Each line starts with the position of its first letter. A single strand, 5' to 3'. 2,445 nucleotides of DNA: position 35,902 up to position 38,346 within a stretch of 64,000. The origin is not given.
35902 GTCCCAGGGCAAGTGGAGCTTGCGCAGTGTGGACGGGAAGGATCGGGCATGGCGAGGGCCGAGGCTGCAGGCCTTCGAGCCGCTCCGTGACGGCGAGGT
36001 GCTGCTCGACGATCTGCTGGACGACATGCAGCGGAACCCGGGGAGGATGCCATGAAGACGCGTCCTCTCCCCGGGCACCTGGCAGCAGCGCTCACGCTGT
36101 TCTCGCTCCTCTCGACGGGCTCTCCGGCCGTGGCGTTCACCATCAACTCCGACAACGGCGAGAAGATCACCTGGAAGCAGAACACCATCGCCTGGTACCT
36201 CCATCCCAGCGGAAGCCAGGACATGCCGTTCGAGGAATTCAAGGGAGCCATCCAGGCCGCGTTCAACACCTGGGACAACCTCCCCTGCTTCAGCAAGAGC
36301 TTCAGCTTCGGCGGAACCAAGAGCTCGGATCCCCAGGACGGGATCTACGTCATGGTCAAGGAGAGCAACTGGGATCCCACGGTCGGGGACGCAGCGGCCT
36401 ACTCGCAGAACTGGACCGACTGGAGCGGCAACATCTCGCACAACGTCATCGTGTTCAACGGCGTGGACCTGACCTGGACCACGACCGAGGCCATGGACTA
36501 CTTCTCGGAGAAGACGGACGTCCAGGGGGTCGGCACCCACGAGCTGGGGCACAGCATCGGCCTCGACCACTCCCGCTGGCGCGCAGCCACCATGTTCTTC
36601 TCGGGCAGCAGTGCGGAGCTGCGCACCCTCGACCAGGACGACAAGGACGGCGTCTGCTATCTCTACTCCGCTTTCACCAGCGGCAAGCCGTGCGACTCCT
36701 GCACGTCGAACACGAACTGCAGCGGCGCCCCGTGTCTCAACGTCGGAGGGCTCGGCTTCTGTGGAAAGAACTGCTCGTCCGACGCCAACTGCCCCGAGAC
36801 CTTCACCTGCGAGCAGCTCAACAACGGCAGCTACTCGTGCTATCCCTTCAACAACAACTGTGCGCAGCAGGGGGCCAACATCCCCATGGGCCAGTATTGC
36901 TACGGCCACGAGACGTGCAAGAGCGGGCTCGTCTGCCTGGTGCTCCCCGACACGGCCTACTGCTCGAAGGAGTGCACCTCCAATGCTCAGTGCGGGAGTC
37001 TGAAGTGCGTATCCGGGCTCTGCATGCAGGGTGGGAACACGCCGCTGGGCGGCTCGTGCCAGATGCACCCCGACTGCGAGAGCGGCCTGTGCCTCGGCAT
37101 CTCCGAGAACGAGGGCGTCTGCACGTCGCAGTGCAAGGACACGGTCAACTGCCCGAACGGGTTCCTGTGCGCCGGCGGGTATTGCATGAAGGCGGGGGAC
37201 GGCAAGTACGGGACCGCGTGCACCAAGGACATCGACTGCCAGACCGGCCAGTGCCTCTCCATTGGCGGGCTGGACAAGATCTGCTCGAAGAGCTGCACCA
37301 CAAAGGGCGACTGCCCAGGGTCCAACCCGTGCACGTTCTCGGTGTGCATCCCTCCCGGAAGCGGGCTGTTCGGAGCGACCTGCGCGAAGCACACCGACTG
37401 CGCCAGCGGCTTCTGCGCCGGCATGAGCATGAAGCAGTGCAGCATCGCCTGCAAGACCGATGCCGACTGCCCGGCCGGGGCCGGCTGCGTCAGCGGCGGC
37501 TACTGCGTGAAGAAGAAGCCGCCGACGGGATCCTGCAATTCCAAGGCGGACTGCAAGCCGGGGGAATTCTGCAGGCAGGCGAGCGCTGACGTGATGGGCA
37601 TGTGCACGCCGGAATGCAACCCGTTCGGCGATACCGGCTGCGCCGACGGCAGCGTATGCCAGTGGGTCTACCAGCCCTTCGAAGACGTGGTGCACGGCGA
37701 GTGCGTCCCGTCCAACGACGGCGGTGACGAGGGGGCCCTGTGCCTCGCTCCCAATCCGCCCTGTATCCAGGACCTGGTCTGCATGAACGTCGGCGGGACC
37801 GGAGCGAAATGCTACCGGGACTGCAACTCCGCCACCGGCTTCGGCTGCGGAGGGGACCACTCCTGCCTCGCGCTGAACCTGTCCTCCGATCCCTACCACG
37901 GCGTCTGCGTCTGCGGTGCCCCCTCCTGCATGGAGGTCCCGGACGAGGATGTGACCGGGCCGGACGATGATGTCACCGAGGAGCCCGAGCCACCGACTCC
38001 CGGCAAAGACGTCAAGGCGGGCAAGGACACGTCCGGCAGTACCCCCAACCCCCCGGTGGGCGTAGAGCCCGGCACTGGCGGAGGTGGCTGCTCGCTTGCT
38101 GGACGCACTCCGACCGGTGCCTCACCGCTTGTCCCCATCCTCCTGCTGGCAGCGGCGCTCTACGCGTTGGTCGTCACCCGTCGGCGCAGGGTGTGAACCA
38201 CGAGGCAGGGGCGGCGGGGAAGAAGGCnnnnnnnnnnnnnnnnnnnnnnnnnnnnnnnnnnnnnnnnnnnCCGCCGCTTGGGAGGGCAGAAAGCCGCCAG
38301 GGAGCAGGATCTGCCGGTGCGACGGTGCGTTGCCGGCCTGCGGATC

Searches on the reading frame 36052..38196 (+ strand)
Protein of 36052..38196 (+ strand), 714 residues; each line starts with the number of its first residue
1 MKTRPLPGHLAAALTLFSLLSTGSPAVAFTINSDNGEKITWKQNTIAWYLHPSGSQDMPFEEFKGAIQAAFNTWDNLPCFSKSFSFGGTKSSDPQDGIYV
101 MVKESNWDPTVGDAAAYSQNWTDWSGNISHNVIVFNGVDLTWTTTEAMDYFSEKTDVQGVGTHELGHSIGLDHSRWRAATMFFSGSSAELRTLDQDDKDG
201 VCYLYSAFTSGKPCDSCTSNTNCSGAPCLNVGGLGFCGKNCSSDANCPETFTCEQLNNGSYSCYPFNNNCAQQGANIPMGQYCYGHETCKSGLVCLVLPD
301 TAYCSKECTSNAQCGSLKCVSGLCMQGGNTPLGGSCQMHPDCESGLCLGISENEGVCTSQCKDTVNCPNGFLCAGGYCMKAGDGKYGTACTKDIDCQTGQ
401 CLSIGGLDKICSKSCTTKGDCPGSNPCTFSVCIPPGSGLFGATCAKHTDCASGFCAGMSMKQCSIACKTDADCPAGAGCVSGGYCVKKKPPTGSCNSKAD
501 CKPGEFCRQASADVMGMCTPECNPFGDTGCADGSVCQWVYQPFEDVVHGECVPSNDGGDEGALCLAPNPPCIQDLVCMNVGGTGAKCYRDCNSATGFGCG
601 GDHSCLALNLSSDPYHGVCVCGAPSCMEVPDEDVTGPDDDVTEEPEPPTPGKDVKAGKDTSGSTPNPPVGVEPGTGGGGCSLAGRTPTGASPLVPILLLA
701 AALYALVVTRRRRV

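Call 68: search_protein_families(library=pfam, proteins=[window:36052-38196:+], max_evalue=0.001)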
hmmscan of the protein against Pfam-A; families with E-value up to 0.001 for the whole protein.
window:36052-38196:+ (714 aa): 2 families
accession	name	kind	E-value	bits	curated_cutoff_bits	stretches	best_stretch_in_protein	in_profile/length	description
PF00413.30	Peptidase_M10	-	5.1e-13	49.6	24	1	40-205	1-158/159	Matrixin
PF23416.1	DUF7107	-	9.1e-05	23.2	24.6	1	467-509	2-43/48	Domain of unknown function (DUF7107)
